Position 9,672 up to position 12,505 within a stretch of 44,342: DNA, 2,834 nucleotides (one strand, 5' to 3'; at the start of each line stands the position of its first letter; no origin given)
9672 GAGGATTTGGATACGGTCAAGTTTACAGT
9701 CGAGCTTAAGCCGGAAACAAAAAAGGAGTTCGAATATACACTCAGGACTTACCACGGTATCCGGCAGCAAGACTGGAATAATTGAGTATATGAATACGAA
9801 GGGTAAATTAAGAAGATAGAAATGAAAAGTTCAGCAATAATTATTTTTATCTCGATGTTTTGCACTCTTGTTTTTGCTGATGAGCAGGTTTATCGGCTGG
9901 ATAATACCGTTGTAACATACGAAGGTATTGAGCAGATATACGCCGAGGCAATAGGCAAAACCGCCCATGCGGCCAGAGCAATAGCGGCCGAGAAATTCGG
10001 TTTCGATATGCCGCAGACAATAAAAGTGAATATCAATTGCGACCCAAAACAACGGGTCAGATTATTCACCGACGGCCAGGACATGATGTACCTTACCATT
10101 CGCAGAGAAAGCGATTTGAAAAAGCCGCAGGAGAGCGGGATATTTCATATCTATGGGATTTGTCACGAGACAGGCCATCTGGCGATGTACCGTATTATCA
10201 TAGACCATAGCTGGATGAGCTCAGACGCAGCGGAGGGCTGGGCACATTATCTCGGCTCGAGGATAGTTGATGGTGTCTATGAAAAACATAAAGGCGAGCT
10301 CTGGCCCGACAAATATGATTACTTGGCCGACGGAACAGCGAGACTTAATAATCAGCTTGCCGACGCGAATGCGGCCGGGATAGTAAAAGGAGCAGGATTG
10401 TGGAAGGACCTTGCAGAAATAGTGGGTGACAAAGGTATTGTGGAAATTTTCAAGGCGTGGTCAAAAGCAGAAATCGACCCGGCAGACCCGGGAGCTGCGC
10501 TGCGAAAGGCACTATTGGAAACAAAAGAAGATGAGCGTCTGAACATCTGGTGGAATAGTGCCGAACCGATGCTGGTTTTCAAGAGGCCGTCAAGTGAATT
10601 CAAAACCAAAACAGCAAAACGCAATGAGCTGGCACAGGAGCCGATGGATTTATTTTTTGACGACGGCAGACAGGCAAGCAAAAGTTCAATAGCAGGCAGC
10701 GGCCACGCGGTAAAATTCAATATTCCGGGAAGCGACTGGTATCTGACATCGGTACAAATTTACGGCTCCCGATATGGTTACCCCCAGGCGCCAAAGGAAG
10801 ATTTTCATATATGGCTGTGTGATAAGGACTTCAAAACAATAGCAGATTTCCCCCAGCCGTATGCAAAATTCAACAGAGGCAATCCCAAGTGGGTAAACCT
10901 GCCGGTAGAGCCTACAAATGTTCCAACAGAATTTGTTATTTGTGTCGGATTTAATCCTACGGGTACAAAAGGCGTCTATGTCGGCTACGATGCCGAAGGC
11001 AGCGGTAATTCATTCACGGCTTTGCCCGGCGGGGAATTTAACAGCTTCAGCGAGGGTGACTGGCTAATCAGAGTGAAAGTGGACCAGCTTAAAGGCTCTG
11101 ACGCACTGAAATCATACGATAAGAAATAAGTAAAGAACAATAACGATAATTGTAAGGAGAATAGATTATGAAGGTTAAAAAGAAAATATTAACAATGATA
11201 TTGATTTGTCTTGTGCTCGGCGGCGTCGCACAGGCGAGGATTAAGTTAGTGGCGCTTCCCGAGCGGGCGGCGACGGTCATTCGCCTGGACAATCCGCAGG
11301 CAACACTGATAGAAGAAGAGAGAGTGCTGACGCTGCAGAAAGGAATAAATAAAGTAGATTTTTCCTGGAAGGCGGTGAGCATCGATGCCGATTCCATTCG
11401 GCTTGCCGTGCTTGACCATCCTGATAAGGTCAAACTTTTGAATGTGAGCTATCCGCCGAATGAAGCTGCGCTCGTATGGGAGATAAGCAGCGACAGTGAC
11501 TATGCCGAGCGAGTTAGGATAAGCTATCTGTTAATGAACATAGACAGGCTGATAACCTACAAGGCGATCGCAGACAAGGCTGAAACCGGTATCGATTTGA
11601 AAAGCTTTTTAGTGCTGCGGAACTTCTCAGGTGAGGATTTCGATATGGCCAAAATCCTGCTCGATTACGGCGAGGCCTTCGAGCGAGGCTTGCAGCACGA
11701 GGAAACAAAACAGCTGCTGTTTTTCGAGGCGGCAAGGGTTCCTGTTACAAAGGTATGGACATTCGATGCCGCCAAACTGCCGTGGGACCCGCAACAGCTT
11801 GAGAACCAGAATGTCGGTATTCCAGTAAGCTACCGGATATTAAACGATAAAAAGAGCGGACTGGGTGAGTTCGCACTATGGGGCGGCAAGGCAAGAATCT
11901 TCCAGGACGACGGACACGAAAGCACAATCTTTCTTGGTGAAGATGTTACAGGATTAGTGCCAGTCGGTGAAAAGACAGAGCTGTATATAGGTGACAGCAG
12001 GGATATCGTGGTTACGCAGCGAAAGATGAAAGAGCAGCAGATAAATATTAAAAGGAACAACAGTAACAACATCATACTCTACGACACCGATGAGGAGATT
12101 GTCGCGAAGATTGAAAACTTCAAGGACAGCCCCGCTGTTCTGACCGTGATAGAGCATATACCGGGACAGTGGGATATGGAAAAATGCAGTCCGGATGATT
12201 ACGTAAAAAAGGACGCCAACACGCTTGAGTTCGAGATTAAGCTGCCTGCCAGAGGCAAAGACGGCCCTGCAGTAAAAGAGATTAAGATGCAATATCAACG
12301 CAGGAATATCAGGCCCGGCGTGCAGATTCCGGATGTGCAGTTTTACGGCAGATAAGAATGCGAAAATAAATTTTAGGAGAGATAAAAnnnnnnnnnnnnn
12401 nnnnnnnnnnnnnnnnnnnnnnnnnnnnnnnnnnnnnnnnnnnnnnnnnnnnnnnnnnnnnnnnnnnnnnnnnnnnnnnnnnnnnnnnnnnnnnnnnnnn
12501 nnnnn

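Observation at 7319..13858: ECF sigma operon whose anti-sigma sensor domain is also encoded as two free secreted paralogs, next to a secreted MA-clan peptidase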

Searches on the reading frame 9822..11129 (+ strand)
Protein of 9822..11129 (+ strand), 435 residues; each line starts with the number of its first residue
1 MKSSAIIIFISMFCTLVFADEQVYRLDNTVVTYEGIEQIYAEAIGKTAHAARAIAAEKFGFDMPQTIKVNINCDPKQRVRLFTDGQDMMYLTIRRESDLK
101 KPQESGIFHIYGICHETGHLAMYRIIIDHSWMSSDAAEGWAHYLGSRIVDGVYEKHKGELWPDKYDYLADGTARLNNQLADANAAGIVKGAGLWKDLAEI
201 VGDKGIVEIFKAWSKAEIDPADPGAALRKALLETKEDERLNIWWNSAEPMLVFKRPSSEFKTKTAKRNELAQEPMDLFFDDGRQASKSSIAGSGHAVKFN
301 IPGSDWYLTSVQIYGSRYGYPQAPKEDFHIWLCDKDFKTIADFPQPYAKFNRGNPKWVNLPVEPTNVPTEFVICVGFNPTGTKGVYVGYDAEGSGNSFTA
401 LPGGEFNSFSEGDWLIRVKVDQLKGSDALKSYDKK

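Call 3: search_protein_families(library=pfam, proteins=[window:9822-11129:+], max_evalue=0.1)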
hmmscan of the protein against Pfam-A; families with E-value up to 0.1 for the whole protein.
window:9822-11129:+ (435 aa): 0 families

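Call 4: search_protein_families(library=ncbifam, proteins=[window:9822-11129:+], max_evalue=0.1)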
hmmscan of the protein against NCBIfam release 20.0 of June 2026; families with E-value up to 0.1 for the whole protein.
window:9822-11129:+ (435 aa): 0 families

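Call 19: search_solved_structures(query=window:9822-11129:+, max_evalue=1, show_alignments=2)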
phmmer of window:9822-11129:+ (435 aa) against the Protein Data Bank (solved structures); distinct sequences matched with E-value up to 1: 1.
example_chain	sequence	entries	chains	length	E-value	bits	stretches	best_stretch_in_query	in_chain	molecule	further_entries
30ks_A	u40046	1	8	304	0.69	11.7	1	77-177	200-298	Malate dehydrogenase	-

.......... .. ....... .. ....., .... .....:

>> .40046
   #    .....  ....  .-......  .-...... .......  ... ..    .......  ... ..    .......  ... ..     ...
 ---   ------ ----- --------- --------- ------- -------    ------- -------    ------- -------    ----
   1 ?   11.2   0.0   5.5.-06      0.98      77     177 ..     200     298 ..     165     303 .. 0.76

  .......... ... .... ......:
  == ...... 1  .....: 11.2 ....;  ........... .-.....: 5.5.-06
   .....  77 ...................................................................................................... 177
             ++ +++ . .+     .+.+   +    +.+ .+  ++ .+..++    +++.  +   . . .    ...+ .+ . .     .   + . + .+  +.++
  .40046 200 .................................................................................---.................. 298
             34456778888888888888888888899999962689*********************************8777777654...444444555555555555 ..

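Call 20: find_homologous_proteins(query=window:9822-11129:+)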
Query window:9822-11129:+ (435 aa): 427 proteins with E <= 0.001 among 5866 candidates; the best 120 are listed.
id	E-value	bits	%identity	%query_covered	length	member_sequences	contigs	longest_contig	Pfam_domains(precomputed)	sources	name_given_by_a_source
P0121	0.0e+0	1016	100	100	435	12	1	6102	-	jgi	jgi:hypothetical protein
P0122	8.5e-267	903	88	100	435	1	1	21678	-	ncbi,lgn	-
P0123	1.3e-264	896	87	100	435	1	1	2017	-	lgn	-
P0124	2.4e-264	895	87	100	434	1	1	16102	-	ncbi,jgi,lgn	-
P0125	2.0e-262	889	87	100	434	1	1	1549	-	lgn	-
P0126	2.2e-254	862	51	93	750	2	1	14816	-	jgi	jgi:hypothetical protein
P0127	2.1e-223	760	74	98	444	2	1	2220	-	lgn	-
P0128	3.3e-211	720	56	95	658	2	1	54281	PF03983.19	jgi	jgi:hypothetical protein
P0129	1.5e-209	714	69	99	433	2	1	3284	-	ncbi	-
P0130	6.5e-209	712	56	93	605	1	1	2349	-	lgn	-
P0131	5.9e-206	703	67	99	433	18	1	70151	-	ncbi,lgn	-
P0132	1.2e-205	702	55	93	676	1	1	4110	PF03983.19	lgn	-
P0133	6.4e-205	699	55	96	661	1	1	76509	PF03983.19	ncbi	-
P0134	1.0e-204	698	69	99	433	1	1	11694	-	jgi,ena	-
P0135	1.5e-204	698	69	99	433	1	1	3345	-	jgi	-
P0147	1.2e-197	675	53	94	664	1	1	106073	PF03983.19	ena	-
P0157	5.1e-184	630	62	99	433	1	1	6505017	-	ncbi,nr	ncbi:MAG: hypothetical protein JSW27_03530 [Phycisphaerales bacterium]|nr:MAG: hypothetical protein 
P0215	8.9e-163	560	56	100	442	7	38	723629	-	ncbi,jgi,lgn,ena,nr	ncbi:MAG TPA: hypothetical protein P5279_02260 [Anaerohalosphaeraceae bacterium]|jgi:hypothetical pr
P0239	7.2e-157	541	57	93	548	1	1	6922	PF07660.20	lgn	-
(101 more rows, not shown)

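Call 21: find_encoding_contigs(protein=P0157, flank=8000, max_places=1)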
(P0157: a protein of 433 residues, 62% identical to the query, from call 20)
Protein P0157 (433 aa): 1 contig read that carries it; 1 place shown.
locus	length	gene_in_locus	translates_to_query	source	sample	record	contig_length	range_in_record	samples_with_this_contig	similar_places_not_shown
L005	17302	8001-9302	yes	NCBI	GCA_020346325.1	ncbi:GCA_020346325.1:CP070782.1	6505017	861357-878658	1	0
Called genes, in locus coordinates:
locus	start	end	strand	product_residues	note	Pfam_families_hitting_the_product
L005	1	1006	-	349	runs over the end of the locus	PF01855:POR_N, PF02780:Transketolase_C (faint), PF17147:PFOR_II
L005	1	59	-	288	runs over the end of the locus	PF02775:TPP_enzyme_C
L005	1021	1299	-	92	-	PF12797:Fer4_2, PF14697:Fer4_21 (faint), PF17179:Fer4_22 (faint), PF00037:Fer4, PF12837:Fer4_6 (weak), PF13237:Fer4_10, PF12838:Fer4_7, PF13187:Fer4_9, +3 more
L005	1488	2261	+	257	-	PF23441:SDR (weak), PF00106:adh_short, PF08659:KR, PF13561:adh_short_C2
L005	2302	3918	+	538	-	PF00857:Isochorismatase (faint), PF06283:ThuA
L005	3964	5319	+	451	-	PF01408:GFO_IDH_MocA, PF19051:GFO_IDH_MocA_C2, PF22725:GFO_IDH_MocA_C3 (weak), PF19051:GFO_IDH_MocA_C2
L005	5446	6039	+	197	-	PF04542:Sigma70_r2, PF08281:Sigma70_r4_2, PF04545:Sigma70_r4, PF13384:HTH_23 (weak)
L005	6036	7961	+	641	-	PF13598:DUF4139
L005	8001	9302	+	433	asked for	-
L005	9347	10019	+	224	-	-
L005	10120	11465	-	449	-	PF24814:WD40_Prp19, PF25168:Beta-prop_WDR36-Utp21_2nd, PF23414:Beta-prop_EML_2, PF25173:Beta-prop_WDR3_1st, PF24807:WD40_CDC20-Fz, PF24814:WD40_Prp19, PF24817:WD40_WDHD1_1st, PF25175:Beta-prop_WDR5, +29 more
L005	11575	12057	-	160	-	PF13622:4HBT_3 (weak), PF03061:4HBT, PF13279:4HBT_2 (weak)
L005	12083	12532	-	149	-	PF00903:Glyoxalase, PF13669:Glyoxalase_4, PF18029:Glyoxalase_6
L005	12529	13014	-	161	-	-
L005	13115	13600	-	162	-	-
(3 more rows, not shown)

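Call 22: find_encoding_contigs(protein=P0215, flank=8000, max_places=1)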
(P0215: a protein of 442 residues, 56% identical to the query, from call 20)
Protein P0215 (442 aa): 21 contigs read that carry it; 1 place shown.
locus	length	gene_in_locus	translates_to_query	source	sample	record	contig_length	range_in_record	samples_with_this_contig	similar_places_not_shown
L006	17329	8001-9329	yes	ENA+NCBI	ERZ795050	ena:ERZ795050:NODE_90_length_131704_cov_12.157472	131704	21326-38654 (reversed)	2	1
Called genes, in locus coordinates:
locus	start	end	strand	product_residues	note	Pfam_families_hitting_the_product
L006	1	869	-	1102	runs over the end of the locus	PF22842:Pel9A-like_beta_helix (weak), PF13229:Beta_helix, PF05048:NosD, PF13229:Beta_helix, PF19190:BACON_2, PF13385:Laminin_G_3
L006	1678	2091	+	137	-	-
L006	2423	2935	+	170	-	PF04542:Sigma70_r2, PF08281:Sigma70_r4_2, PF04545:Sigma70_r4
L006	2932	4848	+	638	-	PF13598:DUF4139 (weak)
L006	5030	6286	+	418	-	PF00079:Serpin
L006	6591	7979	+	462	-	PF13620:CarboxypepD_reg, PF13715:CarbopepD_reg_2 (faint), PF17802:SpaA (faint), PF13620:CarboxypepD_reg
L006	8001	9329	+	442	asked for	-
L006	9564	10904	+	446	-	PF13598:DUF4139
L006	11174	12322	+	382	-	-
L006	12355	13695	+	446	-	PF13598:DUF4139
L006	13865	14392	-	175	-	-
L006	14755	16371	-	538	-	PF14100:DUF6807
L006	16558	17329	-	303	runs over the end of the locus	PF00248:Aldo_ket_red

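Call 23: find_encoding_contigs(protein=P0133, flank=8000, max_places=1)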
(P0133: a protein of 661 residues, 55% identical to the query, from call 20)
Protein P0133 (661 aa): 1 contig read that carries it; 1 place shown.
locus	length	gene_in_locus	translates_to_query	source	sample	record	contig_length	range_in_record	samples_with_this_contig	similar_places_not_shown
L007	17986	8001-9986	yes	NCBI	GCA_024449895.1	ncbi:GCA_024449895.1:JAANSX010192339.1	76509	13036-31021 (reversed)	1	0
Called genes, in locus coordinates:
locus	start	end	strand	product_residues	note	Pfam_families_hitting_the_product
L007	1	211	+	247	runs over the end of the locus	PF00072:Response_reg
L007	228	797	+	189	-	PF13650:Asp_protease_2 (faint)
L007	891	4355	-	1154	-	-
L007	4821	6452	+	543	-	PF02638:GHL10 (weak)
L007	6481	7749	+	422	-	PF01408:GFO_IDH_MocA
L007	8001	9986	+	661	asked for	PF03983:SHD1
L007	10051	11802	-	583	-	PF13304:AAA_21, PF13175:AAA_15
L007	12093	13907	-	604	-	PF02878:PGM_PMM_I, PF02879:PGM_PMM_II, PF02880:PGM_PMM_III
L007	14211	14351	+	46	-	-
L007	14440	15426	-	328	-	PF07963:N_methyl, PF07596:SBP_bac_10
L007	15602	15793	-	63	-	-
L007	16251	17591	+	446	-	PF02878:PGM_PMM_I, PF02879:PGM_PMM_II, PF02880:PGM_PMM_III, PF00408:PGM_PMM_IV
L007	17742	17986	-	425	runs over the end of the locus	PF02403:Seryl_tRNA_N, PF00587:tRNA-synt_2b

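Call 40: predict_structure(alignment_id=A3)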
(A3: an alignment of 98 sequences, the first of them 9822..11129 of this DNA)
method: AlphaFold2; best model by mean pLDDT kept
length: 435 residues; sequences in the alignment: 98
mean_pLDDT: 92.9   pTM: 0.84
mean pLDDT of the five models: 92.9, 92.5, 92.5, 91.8, 91.7
residues with pLDDT >= 90: 370; 70-90: 41; 50-70: 20; < 50: 4
segments of 3 or more residues with pLDDT < 50: 432-435
pLDDT, mean of each block of 10 residues (from residue 1): 68 58 95 96 98 98 97 94 92 97 97 98 90 95 99 97 96 98 96 98 97 95 96 97 97 93 96 96 95 92 93 95 92 96 97 96 98 92 92 95 90 98 78 42
secondary structure, 60 per line:
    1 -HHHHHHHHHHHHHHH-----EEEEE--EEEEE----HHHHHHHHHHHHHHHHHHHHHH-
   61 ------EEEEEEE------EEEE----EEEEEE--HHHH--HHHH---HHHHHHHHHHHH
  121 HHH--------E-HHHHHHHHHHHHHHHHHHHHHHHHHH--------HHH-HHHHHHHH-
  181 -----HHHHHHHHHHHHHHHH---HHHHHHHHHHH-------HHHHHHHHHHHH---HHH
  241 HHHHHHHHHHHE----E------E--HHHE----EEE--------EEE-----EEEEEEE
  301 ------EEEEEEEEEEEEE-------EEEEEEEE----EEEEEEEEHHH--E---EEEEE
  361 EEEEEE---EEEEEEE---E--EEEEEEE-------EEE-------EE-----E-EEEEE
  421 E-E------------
elements in order: H2-16 E22-26 E29-33 H38-59 E67-73 E80-83 E88-93 H96-99 H102-105 H109-123 H134-159 H172-179 H186-201 H205-215 H223-234 H238-251 E275-277 E286-288 E294-300 E307-319 E327-334 E339-346 E356-366 E370-376 E383-389 E397-399 E416-421

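Call 43: fold_search(model_id=the predicted structure, library=pdb)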
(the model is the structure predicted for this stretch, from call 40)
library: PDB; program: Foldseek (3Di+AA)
matches with E <= 10: 1518; with E <= 0.001: 32
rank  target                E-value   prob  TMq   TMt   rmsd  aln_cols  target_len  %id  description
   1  4d59_A                2.1e-05  1.00  0.24  0.26   5.3       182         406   12  Clostridial Cysteine protease Cwp84 C116A after propeptide cleavage (released 2015-03-04)
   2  8t7p                  3.0e-05  1.00  0.33  0.18  19.5       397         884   10  X-ray crystal structure of PfA-M1(M462S) (released 2024-06-26)
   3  4ci7_A                3.2e-05  1.00  0.24  0.23   5.6       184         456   12  The crystal structure of the cysteine protease and lectin-like domains of Cwp84, a surface layer associated protein of (released 2014-05-14)
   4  4r5t                  4.8e-05  1.00  0.35  0.19  19.4       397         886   10  Structure of the m1 alanylaminopeptidase from malaria complexed with a hydroxamic acid-based inhibitor (released 2014-10-29)
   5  4ci7_B                6.4e-05  1.00  0.24  0.23   5.3       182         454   12  The crystal structure of the cysteine protease and lectin-like domains of Cwp84, a surface layer associated protein of (released 2014-05-14)
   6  8t83                  8.1e-05  1.00  0.32  0.17  19.6       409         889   10  X-ray crystal structure of PfA-M1(M462K) (released 2024-06-26)
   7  4ar9_A                1.1e-04  1.00  0.30  0.33  19.5       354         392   10  Crystal structure of the peptidase domain of collagenase T from Clostridium tetani at 1.69 angstrom resolution. (released 2013-06-05)
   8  8p0i_B                1.3e-04  1.00  0.35  0.20  19.0       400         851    9  Crystal structure of the open conformation of insulin-regulated aminopeptidase in complex with a small-MW inhibitor (released 2024-09-04)
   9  6yg8_A                1.3e-04  1.00  0.18  0.13   6.7       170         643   10  Cryo-EM structure of a BcsB pentamer in the context of an assembled Bcs macrocomplex (released 2021-02-24)
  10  4wz9_A                1.5e-04  1.00  0.35  0.19  19.9       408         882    9  APN1 from Anopheles gambiae (released 2015-06-17)
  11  8z27_b                1.6e-04  1.00  0.35  0.19  20.6       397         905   10  The structure of TGEV RBD and dog APN complex (released 2024-12-11)
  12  6yg8_B                1.7e-04  0.99  0.18  0.13   7.2       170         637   10  Cryo-EM structure of a BcsB pentamer in the context of an assembled Bcs macrocomplex (released 2021-02-24)
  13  8h2i_bG               2.7e-04  1.00  0.27  0.23   4.8       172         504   15  Near-atomic structure of five-fold averaged PBCV-1 capsid (released 2022-11-16)
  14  9fmt_B                2.7e-04  1.00  0.20  0.14   6.2       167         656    8  Cryo-EM structure of the BcsB hexameric crown from the E. coli cellulose secretion macrocomplex (released 2024-10-16)
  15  8cgw_B                3.1e-04  1.00  0.35  0.20  18.8       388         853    9  Insulin-regulated aminopeptidase (IRAP) in complex with an allosteric benzopyran-based inhibitor (released 2024-01-31)
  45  4ger_A                2.1e-03  1.00  0.29  0.38   7.9       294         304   10  Crystal structure of Gentlyase, the neutral metalloprotease of Paenibacillus polymyxa (released 2013-01-02)
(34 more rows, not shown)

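Call 66: search_protein_families(library=padloc, proteins=[window:9822-11129:+], max_evalue=0.01)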
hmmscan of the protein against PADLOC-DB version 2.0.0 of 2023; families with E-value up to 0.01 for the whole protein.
window:9822-11129:+ (435 aa): 0 families

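Call 75: find_encoding_contigs(protein=P0239, flank=6000, max_places=1)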
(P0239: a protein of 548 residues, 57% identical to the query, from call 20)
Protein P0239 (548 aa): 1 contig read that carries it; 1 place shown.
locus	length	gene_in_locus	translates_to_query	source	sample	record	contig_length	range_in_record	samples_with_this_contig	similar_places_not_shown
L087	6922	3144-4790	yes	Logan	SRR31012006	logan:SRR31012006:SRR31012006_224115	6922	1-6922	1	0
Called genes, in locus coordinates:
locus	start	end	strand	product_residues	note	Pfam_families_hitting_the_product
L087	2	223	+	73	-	?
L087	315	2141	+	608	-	PF24517:CBM96 (weak)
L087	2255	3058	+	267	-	PF17131:TP_0789-like (faint)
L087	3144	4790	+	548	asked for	PF07660:STN (faint)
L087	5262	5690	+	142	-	PF05198:IF3_N (weak), PF00707:IF3_C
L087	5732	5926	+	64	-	PF01632:Ribosomal_L35p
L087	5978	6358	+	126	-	PF00453:Ribosomal_L20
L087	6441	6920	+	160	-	?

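Call 76: find_encoding_contigs(protein=P0147, flank=6000, max_places=1)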
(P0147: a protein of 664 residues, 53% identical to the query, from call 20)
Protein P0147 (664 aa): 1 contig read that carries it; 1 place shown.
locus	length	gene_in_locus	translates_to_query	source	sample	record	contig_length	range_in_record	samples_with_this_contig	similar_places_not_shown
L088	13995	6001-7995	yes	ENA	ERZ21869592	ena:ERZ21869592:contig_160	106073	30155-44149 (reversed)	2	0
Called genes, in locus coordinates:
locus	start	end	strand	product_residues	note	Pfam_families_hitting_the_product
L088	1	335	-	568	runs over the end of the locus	PF02310:B12-binding, PF04055:Radical_SAM, PF07719:TPR_2 (faint)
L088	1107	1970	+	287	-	-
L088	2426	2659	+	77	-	-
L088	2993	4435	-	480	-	PF19815:DUF6298, PF12904:Collagen_bind_2 (weak)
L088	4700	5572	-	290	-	PF00571:CBS, PF00072:Response_reg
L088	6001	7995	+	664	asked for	PF03983:SHD1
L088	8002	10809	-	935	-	PF00270:DEAD (faint), PF04851:ResIII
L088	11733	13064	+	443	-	PF00884:Sulfatase, PF01663:Phosphodiest (weak), PF16347:SGSH_C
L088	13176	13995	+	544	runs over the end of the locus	PF02838:Glyco_hydro_20b, PF07555:NAGidase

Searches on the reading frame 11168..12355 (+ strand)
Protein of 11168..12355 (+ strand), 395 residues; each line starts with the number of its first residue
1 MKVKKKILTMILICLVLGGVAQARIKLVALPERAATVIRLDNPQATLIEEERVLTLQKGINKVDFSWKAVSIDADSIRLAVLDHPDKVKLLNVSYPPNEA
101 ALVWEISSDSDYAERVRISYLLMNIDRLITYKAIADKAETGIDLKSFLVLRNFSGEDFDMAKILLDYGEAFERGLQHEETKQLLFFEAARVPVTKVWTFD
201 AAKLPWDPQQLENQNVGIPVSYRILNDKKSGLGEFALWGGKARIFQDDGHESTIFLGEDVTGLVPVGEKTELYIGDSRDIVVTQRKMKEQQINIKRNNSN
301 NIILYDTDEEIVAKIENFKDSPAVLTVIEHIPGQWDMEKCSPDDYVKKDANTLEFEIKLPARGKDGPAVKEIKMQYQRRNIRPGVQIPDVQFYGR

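Call 3: search_protein_families(library=pfam, proteins=[window:11168-12355:+], max_evalue=0.1)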
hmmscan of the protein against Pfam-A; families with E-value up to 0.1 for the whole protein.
window:11168-12355:+ (395 aa): 1 family
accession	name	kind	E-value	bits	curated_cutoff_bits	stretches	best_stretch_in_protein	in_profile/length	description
PF13598.12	DUF4139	-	0.017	15.2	31.8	1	117-333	2-155/205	Domain of unknown function (DUF4139)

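Call 4: search_protein_families(library=ncbifam, proteins=[window:11168-12355:+], max_evalue=0.1)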
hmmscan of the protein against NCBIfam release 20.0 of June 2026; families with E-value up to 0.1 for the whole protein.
window:11168-12355:+ (395 aa): 2 families
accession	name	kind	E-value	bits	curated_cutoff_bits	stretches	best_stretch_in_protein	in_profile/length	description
TIGR02231.1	TIGR02231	subfamily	0.00045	19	112.6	0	234-360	377-502/524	mucoidy inhibitor MuiA family protein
NF041291.1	StbC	equivalog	0.047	14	100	0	272-297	14-39/122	plasmid stabilization protein StbC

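Call 66: search_protein_families(library=padloc, proteins=[window:11168-12355:+], max_evalue=0.01)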
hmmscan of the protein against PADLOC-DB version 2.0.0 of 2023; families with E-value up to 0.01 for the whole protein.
window:11168-12355:+ (395 aa): 0 families
